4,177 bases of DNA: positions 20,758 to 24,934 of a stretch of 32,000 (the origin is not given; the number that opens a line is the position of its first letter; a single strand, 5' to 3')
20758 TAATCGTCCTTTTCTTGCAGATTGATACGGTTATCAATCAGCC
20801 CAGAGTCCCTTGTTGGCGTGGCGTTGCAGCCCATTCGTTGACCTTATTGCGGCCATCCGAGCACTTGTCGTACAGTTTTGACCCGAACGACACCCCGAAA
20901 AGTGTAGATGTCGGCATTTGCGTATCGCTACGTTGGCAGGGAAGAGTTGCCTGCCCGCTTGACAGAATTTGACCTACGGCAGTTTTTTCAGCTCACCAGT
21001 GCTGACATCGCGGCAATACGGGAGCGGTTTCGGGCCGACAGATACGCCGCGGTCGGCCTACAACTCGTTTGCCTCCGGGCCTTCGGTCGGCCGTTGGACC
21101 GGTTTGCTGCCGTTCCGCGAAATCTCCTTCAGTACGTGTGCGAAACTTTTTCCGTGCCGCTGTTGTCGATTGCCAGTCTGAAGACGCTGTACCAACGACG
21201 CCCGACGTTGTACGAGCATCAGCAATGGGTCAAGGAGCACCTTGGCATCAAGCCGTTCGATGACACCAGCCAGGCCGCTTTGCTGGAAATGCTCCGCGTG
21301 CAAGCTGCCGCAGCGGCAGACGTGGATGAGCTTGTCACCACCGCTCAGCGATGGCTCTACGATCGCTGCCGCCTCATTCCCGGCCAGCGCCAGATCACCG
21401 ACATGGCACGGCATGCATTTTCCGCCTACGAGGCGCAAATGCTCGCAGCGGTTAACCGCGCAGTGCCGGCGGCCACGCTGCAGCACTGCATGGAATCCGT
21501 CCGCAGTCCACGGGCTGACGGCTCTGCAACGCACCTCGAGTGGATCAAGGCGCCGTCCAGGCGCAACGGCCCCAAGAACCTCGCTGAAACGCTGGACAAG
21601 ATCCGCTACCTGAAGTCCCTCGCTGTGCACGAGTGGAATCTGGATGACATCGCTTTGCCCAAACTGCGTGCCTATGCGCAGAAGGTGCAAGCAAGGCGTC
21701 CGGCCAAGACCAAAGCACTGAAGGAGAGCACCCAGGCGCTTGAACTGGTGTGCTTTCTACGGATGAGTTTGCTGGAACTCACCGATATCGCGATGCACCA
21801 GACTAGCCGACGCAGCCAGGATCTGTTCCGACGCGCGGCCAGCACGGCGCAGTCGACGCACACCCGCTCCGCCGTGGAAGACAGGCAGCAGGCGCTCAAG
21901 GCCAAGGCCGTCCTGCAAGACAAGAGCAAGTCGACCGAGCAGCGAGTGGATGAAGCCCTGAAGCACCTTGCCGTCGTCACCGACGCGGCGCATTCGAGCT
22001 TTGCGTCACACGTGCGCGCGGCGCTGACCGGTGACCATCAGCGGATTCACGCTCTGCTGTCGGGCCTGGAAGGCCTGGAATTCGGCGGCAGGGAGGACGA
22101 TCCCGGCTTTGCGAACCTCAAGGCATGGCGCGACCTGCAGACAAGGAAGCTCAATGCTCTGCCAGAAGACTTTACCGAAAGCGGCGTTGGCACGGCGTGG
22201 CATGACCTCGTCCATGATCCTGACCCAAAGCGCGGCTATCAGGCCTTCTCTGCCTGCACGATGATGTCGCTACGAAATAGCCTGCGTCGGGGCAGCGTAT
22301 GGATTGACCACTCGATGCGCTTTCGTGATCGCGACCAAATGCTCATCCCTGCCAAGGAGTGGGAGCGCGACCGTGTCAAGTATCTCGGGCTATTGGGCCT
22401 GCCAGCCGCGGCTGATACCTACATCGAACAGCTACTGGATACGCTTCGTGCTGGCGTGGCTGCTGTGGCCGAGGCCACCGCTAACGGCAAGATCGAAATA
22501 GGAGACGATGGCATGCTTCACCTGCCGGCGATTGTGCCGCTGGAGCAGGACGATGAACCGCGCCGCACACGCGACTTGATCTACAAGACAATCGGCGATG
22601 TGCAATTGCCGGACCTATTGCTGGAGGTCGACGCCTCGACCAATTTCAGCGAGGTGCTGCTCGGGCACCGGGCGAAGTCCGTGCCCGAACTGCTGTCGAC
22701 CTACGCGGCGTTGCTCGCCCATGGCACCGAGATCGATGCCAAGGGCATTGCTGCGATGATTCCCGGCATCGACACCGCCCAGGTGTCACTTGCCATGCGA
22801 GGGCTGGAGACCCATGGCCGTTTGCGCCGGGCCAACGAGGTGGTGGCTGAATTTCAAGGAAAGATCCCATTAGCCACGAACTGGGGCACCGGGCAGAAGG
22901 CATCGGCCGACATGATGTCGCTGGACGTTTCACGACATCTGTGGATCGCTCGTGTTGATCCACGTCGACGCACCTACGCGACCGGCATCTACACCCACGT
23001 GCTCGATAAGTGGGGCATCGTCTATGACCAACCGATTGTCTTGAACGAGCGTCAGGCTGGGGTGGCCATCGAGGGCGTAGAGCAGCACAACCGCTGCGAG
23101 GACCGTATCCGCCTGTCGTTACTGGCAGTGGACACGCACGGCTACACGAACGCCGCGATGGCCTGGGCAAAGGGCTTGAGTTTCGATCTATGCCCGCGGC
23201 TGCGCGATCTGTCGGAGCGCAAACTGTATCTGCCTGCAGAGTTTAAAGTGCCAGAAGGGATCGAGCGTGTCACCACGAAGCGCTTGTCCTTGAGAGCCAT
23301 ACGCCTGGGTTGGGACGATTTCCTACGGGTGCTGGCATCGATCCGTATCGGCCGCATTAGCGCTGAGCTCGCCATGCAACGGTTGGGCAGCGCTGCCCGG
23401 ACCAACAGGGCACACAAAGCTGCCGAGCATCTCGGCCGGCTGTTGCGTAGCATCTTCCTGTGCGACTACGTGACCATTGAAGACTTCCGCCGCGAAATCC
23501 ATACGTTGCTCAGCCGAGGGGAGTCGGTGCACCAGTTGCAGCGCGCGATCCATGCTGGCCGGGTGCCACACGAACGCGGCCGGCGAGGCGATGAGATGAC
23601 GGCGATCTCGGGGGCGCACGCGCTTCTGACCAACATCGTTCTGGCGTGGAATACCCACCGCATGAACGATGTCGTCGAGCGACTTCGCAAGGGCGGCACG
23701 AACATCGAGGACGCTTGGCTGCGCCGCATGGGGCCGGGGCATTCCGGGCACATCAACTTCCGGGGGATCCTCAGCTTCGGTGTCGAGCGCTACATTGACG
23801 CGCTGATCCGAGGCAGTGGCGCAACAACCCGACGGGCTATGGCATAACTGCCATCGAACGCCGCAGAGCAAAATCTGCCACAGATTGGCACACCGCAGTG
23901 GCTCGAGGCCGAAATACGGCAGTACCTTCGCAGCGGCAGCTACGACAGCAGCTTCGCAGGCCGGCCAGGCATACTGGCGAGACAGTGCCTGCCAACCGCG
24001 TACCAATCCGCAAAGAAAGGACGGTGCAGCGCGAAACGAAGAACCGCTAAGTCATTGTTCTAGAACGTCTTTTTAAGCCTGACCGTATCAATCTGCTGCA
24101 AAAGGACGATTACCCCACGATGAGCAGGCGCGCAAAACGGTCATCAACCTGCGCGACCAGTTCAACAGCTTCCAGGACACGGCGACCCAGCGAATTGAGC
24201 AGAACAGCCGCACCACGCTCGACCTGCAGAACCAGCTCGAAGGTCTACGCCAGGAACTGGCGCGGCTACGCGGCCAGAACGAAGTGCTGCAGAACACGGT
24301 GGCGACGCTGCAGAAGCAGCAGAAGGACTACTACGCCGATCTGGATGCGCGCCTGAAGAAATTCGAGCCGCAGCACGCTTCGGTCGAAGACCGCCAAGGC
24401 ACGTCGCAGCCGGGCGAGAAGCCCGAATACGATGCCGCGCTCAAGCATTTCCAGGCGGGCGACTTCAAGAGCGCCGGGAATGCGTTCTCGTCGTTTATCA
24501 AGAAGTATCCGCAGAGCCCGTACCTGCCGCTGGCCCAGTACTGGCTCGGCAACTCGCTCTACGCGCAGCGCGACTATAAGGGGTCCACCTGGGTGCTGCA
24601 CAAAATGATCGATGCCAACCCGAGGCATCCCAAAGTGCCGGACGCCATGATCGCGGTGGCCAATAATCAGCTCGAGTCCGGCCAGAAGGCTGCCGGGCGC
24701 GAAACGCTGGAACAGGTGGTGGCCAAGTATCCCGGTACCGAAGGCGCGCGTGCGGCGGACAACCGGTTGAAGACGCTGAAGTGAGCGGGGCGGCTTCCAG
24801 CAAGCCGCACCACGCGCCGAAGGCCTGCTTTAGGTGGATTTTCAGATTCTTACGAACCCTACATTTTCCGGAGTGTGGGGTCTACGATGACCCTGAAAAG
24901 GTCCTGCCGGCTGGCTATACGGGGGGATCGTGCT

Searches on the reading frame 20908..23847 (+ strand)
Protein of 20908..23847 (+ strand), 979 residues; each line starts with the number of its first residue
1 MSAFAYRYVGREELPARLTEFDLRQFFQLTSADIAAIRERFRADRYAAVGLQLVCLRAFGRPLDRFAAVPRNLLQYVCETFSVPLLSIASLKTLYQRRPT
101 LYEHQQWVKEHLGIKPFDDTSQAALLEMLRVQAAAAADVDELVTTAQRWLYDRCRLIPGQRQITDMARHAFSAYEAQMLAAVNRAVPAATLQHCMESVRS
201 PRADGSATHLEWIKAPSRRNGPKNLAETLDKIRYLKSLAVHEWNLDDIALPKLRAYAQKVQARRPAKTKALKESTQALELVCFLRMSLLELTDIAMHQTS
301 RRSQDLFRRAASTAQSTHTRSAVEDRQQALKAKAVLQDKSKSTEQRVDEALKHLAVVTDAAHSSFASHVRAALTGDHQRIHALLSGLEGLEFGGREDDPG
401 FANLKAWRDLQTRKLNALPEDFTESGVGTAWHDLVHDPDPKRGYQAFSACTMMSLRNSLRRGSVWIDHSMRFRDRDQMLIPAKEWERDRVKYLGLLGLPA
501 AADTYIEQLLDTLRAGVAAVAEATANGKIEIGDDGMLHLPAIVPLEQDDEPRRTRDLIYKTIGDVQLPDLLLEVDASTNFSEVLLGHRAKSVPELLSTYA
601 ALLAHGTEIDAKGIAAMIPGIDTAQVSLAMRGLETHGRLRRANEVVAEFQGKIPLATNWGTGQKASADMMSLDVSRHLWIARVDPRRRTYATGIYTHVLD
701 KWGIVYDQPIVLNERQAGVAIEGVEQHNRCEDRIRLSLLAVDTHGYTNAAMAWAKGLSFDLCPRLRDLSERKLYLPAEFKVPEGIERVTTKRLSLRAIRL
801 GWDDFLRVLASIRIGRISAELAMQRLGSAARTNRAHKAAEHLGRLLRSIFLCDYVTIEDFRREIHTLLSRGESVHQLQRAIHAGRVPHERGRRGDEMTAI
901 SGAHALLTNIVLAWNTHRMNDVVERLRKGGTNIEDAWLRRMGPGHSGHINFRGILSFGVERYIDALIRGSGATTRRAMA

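Call 3: search_protein_families(library=pfam, proteins=[window:20908-23847:+], max_evalue=0.1)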
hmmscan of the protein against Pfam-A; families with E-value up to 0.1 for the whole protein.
window:20908-23847:+ (979 aa): 3 families
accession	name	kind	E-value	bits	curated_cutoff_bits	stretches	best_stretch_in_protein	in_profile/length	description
PF01526.23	DDE_Tnp_Tn3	-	1.3e-111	373.6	24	1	569-953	1-387/389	Tn3 transposase DDE domain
PF13700.11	DUF4158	-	1.7e-23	83.7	27.4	1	14-170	13-165/165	Domain of unknown function (DUF4158)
PF13559.11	DUF4129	-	0.042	14.4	24.8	0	111-153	12-53/69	Domain of unknown function (DUF4129)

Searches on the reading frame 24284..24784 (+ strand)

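Call 3: search_protein_families(library=pfam, proteins=[window:24284-24784:+], max_evalue=0.1)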
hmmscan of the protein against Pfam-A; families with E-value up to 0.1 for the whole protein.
window:24284-24784:+ (166 aa): 11 families
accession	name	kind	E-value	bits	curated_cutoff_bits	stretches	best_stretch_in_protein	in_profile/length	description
PF13174.12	TPR_6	-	6.7e-11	42.5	26.3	2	121-151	2-32/33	Tetratricopeptide repeat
PF13525.12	YfiO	-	2.2e-10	41.1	25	1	49-166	9-137/203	Outer membrane lipoprotein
PF13428.12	TPR_14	-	3.3e-07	30.8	23.5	0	120-156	2-38/44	Tetratricopeptide repeat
PF13432.12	TPR_16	-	5.3e-07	30.4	32.7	1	49-99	1-48/65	Tetratricopeptide repeat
PF13512.12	TPR_18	-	5.2e-06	27.1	21.9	1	44-118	9-83/145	Tetratricopeptide repeat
PF16331.10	TolA_bind_tri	-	5.4e-06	26.8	30.1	1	2-32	44-74/76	TolA binding protein trimerisation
PF07719.23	TPR_2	-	8.9e-06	25.9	27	0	83-100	2-19/34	Tetratricopeptide repeat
PF14559.12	TPR_19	-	9.9e-06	26.2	25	1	93-152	2-59/68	Tetratricopeptide repeat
PF09976.15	TPR_21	-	1e-05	25.8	25.5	1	48-147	42-141/193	Tetratricopeptide repeat-like domain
PF13371.12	TPR_9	-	0.00045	20.6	35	0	49-79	33-63/73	Tetratricopeptide repeat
PF12895.13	ANAPC3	-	0.0032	18.2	27.2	0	75-117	16-57/82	Anaphase-promoting complex, cyclosome, subunit 3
